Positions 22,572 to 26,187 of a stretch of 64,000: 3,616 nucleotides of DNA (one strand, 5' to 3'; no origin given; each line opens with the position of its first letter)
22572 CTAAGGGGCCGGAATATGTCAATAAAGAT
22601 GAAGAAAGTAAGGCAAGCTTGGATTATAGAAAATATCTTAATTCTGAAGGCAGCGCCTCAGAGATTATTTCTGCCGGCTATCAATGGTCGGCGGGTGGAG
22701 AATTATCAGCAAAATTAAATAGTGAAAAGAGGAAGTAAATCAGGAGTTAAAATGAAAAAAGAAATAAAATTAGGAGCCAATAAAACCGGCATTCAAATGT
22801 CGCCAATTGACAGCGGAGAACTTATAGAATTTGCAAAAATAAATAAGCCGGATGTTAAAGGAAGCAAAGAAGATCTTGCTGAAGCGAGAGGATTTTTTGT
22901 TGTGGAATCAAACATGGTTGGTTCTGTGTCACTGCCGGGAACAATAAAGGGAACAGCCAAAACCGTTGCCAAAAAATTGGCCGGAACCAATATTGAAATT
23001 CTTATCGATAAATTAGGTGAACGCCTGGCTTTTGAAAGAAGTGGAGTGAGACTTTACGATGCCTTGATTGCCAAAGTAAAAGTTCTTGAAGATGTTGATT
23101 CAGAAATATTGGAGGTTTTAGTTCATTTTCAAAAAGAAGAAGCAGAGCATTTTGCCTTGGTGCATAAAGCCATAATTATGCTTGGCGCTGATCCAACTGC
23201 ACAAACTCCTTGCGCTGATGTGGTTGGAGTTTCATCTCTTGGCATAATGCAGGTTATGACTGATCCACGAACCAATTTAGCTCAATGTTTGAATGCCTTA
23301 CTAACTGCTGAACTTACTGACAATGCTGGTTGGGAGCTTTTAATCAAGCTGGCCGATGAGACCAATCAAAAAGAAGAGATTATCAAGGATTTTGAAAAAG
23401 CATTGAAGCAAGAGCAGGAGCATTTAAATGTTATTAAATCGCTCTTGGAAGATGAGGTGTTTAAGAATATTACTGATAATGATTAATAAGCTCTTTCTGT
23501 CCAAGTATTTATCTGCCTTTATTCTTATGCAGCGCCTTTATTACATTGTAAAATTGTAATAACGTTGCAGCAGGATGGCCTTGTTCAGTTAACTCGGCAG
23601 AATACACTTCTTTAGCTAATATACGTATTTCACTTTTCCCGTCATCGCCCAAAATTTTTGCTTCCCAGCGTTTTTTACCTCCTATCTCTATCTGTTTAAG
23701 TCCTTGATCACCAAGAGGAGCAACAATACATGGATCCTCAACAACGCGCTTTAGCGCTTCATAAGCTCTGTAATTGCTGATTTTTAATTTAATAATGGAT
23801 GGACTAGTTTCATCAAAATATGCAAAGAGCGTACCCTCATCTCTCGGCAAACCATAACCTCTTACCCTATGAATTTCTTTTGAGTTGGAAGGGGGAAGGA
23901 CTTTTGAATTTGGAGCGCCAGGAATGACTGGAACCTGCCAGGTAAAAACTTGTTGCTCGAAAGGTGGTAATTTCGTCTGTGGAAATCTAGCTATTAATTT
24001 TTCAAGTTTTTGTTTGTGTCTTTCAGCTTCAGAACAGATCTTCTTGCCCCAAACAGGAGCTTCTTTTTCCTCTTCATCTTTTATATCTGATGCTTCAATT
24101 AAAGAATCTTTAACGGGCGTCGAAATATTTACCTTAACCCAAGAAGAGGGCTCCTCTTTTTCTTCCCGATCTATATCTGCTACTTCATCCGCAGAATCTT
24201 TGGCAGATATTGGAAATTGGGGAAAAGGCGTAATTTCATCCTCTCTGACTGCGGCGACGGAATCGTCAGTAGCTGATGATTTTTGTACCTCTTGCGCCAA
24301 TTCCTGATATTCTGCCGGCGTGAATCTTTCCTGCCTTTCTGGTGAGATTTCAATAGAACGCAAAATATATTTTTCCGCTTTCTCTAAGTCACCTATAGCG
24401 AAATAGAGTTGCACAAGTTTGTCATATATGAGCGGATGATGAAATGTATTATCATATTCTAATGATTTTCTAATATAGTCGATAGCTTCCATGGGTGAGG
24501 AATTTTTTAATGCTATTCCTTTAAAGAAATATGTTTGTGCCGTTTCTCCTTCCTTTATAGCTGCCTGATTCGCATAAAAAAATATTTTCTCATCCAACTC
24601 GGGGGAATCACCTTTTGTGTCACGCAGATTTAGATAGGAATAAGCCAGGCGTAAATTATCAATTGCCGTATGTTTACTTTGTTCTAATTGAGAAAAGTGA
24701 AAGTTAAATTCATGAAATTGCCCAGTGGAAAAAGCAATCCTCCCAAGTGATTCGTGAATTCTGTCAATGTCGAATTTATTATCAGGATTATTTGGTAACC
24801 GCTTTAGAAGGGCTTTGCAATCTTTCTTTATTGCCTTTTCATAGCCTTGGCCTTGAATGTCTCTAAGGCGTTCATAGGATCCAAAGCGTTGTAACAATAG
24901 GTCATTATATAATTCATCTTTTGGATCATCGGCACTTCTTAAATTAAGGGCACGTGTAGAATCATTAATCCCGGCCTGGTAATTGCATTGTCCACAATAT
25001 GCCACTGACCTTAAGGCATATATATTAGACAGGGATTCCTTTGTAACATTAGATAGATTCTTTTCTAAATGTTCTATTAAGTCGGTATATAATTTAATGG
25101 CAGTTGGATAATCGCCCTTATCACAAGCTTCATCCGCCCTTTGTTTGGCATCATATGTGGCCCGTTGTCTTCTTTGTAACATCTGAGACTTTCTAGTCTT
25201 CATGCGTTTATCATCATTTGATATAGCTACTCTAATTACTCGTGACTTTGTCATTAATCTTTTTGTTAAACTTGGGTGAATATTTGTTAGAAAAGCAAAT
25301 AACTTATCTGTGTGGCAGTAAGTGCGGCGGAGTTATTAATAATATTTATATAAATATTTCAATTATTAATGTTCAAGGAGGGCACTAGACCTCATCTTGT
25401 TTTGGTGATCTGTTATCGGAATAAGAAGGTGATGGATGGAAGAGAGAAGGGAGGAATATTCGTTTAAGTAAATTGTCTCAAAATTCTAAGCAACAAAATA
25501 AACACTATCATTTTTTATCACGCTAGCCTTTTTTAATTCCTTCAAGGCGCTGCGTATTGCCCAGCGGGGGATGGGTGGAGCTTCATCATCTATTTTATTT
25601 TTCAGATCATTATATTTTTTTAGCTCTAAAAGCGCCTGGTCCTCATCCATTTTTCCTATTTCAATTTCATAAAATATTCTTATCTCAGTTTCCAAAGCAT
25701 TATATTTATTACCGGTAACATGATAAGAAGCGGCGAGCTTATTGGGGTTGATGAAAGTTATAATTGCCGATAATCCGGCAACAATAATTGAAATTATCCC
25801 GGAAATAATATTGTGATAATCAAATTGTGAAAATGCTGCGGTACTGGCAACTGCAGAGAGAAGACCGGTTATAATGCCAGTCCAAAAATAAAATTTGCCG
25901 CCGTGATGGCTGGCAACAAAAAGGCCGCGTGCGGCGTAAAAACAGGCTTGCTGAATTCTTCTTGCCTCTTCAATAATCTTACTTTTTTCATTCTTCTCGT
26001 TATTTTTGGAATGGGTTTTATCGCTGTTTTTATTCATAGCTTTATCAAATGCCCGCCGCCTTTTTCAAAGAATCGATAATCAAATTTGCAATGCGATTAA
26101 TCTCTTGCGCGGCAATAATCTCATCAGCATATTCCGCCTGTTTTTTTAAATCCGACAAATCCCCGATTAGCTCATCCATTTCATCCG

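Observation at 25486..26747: Three-gene operon of lipoprotein, small helical protein and SLATT-like 2-TM protein, with none of the usual SLATT partners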

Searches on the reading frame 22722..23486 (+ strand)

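Call 41: search_protein_families(library=pfam, proteins=[window:22722-23486:+], max_evalue=0.00001)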
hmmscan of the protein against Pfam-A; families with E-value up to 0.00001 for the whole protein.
window:22722-23486:+ (254 aa): 1 family
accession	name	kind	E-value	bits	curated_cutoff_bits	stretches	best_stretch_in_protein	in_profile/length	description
PF03232.19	COQ7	-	4.5e-06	26.8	23.5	0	107-186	16-90/169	Ubiquinone biosynthesis protein COQ7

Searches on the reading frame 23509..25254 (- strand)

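Call 3: search_protein_families(library=pfam, proteins=[window:23509-25254:-], max_evalue=1)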
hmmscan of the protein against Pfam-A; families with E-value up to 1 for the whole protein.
window:23509-25254:- (581 aa): 10 families
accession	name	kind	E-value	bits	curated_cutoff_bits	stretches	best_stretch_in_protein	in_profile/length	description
PF25575.1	TPR_BSK1_C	-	1.1e-06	29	42.2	1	13-105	21-106/118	Serine/threonine-protein kinase BSK1-like, TPR repeats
PF13181.12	TPR_8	-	1.8e-06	28.1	25.7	1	277-306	4-33/34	Tetratricopeptide repeat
PF13424.12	TPR_12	-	2.3e-05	24.9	30.1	1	250-304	15-75/77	Tetratricopeptide repeat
PF07719.23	TPR_2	-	8.9e-05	22.8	27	1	282-306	9-33/34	Tetratricopeptide repeat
PF14559.12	TPR_19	-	0.00099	19.8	25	1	253-305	6-56/68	Tetratricopeptide repeat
PF13428.12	TPR_14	-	0.0011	19.9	23.5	1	276-307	3-34/44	Tetratricopeptide repeat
PF00515.34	TPR_1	-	0.0025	18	27.8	1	283-306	10-33/34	Tetratricopeptide repeat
PF13176.12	TPR_7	-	0.013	16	27.9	0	45-67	11-32/36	Tetratricopeptide repeat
PF17874.7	TPR_MalT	-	0.017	14.9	45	1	269-325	117-173/336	MalT-like TPR region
PF13432.12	TPR_16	-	0.036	15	32.7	0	248-305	7-62/65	Tetratricopeptide repeat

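Call 4: search_protein_families(library=ncbifam, proteins=[window:23509-25254:-], max_evalue=1)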
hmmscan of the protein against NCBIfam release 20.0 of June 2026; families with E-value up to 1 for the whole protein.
window:23509-25254:- (581 aa): 2 families
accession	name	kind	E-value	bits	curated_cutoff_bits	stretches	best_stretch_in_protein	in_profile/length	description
NF040959.1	MamA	equivalog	0.0045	16.5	200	1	33-108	98-171/204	magnetosome protein MamA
NF008263.0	PRK11034.1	equivalog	0.11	10.4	1350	1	135-186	256-307/758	ATP-dependent Clp protease ATP-binding subunit ClpA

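Call 5: search_protein_families(library=padloc, proteins=[window:23509-25254:-], max_evalue=1)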
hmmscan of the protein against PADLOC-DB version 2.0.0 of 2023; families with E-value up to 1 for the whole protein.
window:23509-25254:- (581 aa): 0 families

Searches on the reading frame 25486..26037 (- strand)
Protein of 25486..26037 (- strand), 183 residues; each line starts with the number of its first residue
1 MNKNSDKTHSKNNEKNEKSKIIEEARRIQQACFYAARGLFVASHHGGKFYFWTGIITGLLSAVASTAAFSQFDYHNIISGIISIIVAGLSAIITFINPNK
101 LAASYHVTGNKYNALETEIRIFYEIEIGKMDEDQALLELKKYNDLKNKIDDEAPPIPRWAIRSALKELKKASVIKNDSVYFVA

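Call 3: search_protein_families(library=pfam, proteins=[window:25486-26037:-], max_evalue=1)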
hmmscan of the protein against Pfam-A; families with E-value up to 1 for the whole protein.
window:25486-26037:- (183 aa): 4 families
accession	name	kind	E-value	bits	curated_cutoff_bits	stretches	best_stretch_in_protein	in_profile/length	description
PF18181.6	SLATT_1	-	0.0015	19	26.3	1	26-119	5-95/122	SMODS and SLOG-associating 2TM effector domain 1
PF18186.6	SLATT_4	-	0.0019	18.4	27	1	55-171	39-156/165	SMODS and SLOG-associating 2TM effector domain family 4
PF18160.6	SLATT_5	-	0.062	13.1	29.5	1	54-145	44-133/192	SMODS and SLOG-associating 2TM effector domain family 5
PF14476.11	Chloroplast_duf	-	0.16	11.4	25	1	58-126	42-111/320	Petal formation-expressed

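Call 4: search_protein_families(library=ncbifam, proteins=[window:25486-26037:-], max_evalue=1)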
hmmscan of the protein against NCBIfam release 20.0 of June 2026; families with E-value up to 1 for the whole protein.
window:25486-26037:- (183 aa): 5 families
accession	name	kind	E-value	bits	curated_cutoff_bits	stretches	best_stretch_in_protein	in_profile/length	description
NF033632.1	SLATT_4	domain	3e-28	98.6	55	1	24-170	1-152/154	SLATT domain-containing protein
NF033631.1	SLATT_5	subfamily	1.4e-05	24.6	60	1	54-148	37-129/180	SLATT domain-containing protein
NF033634.1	SLATT_1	domain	2.2e-05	24.4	41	1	48-121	25-100/132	SLATT domain-containing protein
NF011780.0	PRK15244.1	equivalog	0.01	14.4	1133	1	16-92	383-461/591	SPI-2 type III secretion system effector NAD(+)--protein-arginine ADP-ribosyltransferase SpvB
TIGR04402.2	mob_CxxC_CxxC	subfamily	0.018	15.3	70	1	59-169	41-156/180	mobilome CxxCx(11)CxxC protein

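Call 5: search_protein_families(library=padloc, proteins=[window:25486-26037:-], max_evalue=1)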
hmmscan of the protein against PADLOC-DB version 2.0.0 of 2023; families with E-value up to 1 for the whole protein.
window:25486-26037:- (183 aa): 7 families
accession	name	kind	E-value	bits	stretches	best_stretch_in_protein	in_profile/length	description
PDLC00712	Effector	-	1.1e-34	118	1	13-170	4-159/171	2TM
PDLC00710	Effector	-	3.4e-22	77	1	12-170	5-162/176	2TM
PDLC00677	Effector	-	4.3e-21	73.8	1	19-168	8-155/170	2TM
PDLC03811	RTasSLATT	-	6.3e-10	37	1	16-171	4-156/158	DRT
PDLC00696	Effector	-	1e-06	26.5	1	52-171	45-165/189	2TM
PDLC03819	RTasSLATT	-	3.5e-06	24.8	1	49-148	34-122/176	DRT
PDLC00706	Effector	-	3.3e-05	21.7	1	16-170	3-156/172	2TM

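Call 10: find_homologous_proteins(query=window:25486-26037:-)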
Query window:25486-26037:- (183 aa): 11 proteins with E <= 0.001 among 523 candidates.
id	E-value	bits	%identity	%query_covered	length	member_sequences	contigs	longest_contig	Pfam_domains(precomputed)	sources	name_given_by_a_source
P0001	7.3e-115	399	100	100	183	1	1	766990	-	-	-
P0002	4.6e-41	159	51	81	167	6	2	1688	PF18186.7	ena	-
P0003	7.3e-41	158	49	83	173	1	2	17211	-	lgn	-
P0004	2.6e-40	156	48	85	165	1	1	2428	PF18186.7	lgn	-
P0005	9.2e-40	154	48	84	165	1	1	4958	PF18186.7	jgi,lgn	-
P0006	3.2e-38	149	46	84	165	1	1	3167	PF18186.7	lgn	-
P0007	4.5e-38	149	45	86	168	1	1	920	PF18186.7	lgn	-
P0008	1.5e-36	144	46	85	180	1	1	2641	PF18186.7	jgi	jgi:hypothetical protein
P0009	2.9e-36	143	43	86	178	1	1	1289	-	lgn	-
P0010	2.5e-33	133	40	88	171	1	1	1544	PF18186.7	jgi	jgi:hypothetical protein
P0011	2.0e-30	124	42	81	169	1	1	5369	PF18186.7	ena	-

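Call 11: find_encoding_contigs(protein=P0003, flank=8000, max_places=4)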
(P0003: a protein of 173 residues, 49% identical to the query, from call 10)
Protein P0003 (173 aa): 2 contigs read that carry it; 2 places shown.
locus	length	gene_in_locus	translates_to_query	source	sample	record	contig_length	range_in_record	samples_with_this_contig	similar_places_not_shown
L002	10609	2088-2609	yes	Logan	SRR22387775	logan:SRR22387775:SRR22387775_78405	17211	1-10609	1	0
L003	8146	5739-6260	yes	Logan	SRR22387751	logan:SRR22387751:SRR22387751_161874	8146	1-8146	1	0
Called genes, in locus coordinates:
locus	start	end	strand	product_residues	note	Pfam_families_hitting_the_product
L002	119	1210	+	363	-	PF02086:MethyltransfD12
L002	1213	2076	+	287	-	PF18144:SMODS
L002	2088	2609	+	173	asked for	-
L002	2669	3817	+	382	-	PF13439:Glyco_transf_4, PF13579:Glyco_trans_4_4, PF00534:Glycos_transf_1, PF13692:Glyco_trans_1_4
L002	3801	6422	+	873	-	PF13196:DUF4012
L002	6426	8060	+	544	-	PF03023:MurJ, PF01554:MatE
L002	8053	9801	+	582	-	PF13231:PMT_2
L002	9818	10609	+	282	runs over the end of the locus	PF01784:DUF34_NIF3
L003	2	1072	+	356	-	?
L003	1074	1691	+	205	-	PF02706:Wzz (weak)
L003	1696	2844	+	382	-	PF13439:Glyco_transf_4, PF13579:Glyco_trans_4_4 (weak), PF20706:GT4-conflict, PF00534:Glycos_transf_1, PF13692:Glyco_trans_1_4, PF13524:Glyco_trans_1_2 (faint), PF00982:Glyco_transf_20 (faint)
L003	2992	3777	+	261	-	PF09233:Endonuc-EcoRV, PF09564:RE_NgoBV (weak)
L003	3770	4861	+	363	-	PF02086:MethyltransfD12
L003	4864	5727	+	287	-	PF18144:SMODS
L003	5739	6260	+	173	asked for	-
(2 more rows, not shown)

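Call 12: find_encoding_contigs(protein=P0011, flank=5000, max_places=4)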
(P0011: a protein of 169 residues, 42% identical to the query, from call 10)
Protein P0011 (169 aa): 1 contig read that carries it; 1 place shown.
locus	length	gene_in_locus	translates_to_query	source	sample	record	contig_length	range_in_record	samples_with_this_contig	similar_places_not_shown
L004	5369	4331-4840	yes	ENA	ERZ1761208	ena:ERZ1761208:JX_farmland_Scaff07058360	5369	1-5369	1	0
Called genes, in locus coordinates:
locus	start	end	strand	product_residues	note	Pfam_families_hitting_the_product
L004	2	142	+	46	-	?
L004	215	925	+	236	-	PF00730:HhH-GPD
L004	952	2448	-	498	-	-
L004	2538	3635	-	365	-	PF00145:DNA_methylase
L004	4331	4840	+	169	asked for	PF18186:SLATT_4 (weak)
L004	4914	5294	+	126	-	-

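Call 13: find_encoding_contigs(protein=P0005, flank=5000, max_places=4)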
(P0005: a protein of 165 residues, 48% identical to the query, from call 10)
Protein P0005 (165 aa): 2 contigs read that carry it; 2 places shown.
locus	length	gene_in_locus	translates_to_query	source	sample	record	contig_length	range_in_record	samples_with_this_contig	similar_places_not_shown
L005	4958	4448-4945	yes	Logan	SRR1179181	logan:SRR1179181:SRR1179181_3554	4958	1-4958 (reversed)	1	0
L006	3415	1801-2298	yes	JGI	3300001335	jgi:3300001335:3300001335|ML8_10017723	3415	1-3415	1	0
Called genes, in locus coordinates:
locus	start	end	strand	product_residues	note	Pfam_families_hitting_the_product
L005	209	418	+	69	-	PF13560:HTH_31, PF12844:HTH_19 (weak), PF01381:HTH_3, PF13443:HTH_26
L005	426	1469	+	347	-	-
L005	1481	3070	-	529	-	PF01726:LexA_DNA_bind, PF00717:Peptidase_S24, PF00145:DNA_methylase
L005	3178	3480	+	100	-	-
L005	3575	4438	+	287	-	PF18144:SMODS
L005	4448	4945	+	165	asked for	PF18186:SLATT_4 (weak)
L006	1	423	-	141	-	?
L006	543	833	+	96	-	-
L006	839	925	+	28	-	-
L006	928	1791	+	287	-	PF18144:SMODS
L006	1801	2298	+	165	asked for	PF18186:SLATT_4 (weak)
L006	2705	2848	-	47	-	-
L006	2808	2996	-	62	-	-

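Call 28: find_related_loci(query=window:25486-26037:-, collection=genome_contigs, flank=5000)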
Query window:25486-26037:- (183 aa) in genome_contigs; peptide patterns used: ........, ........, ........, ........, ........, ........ (x = any residue, [..] = any of these).
262 stretches matched a pattern, but none encodes a relative of the query by tblastn (E <= 1e-3).

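Call 46: find_encoding_contigs(protein=P0006, flank=3000, max_places=3)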
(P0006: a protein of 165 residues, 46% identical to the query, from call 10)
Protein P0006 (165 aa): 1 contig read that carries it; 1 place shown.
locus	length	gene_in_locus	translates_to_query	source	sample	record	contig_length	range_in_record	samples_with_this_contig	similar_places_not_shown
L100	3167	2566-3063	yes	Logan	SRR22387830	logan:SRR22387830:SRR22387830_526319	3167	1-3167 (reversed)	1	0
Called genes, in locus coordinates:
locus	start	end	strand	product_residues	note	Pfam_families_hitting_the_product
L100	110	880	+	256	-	-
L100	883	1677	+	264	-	PF01555:N6_N4_Mtase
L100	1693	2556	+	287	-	PF18144:SMODS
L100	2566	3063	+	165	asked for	PF18186:SLATT_4 (weak)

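Call 47: find_encoding_contigs(protein=P0008, flank=3000, max_places=3)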
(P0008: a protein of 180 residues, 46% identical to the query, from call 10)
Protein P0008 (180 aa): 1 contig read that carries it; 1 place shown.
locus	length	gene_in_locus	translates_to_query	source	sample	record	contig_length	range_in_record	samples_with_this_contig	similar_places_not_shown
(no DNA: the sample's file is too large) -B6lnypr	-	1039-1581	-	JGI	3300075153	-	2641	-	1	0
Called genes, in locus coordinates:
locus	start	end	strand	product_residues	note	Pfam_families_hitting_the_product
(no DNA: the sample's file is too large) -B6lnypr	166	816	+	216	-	PF18144:SMODS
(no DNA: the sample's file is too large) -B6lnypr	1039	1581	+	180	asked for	PF18186:SLATT_4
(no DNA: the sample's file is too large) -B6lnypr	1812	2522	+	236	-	PF08239:SH3_3 (weak)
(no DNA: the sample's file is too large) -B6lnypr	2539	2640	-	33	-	?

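Call 48: find_encoding_contigs(protein=P0004, flank=3000, max_places=3)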
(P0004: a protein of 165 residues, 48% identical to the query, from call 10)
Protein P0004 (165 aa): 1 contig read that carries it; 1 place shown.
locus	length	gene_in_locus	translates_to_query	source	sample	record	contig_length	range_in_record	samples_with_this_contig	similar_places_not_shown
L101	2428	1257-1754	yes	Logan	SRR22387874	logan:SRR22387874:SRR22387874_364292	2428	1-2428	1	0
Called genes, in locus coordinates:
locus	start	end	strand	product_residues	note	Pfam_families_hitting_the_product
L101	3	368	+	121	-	?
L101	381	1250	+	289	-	PF18144:SMODS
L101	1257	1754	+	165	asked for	PF18186:SLATT_4 (weak)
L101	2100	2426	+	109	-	?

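Call 49: find_encoding_contigs(protein=P0002, flank=3000, max_places=3)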
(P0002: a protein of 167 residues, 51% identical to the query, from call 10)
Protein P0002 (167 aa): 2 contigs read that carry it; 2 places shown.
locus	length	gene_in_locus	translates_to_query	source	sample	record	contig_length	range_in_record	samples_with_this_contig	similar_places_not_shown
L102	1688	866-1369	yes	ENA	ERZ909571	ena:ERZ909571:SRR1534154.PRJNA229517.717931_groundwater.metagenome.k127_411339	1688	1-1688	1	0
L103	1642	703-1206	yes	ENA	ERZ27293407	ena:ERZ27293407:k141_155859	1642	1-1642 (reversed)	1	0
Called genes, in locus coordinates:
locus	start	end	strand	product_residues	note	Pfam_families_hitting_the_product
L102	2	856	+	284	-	?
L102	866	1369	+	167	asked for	PF18186:SLATT_4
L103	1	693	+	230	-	?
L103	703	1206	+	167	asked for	PF18186:SLATT_4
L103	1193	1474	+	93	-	-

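Call 51: search_protein_families(library=pfam, proteins=[L102:2-856:+, L103:1193-1474:+, L004:952-2448:-], max_evalue=0.01)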
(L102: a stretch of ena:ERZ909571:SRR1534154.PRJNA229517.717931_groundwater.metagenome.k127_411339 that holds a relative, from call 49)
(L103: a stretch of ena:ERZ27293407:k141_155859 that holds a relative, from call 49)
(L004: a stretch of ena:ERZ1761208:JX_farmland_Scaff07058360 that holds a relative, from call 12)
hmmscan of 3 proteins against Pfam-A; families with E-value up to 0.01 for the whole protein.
L102:2-856:+ (284 aa): 3 families
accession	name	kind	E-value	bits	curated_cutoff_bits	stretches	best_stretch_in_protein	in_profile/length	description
PF18144.7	SMODS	-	2.4e-27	96.6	26.5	1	2-155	3-164/164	Second Messenger Oligonucleotide or Dinucleotide Synthetase domain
PF21654.3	DncV-like_NTFase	-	0.00037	21.8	24.9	1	45-118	5-87/90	Cyclic GMP-AMP synthase DncV-like, nucleotidyltransferase domain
PF01909.29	NTP_transf_2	-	0.0014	19.4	21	1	39-75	13-46/93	Nucleotidyltransferase domain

L103:1193-1474:+ (93 aa): 0 families

L004:952-2448:- (498 aa): 0 families

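Call 90: search_protein_families(library=phrogs, proteins=[window:25486-26037:-], max_evalue=0.01)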
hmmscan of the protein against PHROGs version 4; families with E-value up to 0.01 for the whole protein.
window:25486-26037:- (183 aa): 1 family
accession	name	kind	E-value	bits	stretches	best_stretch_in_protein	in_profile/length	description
phrog_36926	-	unknown function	1.3e-05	26.3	1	50-126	39-121/174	-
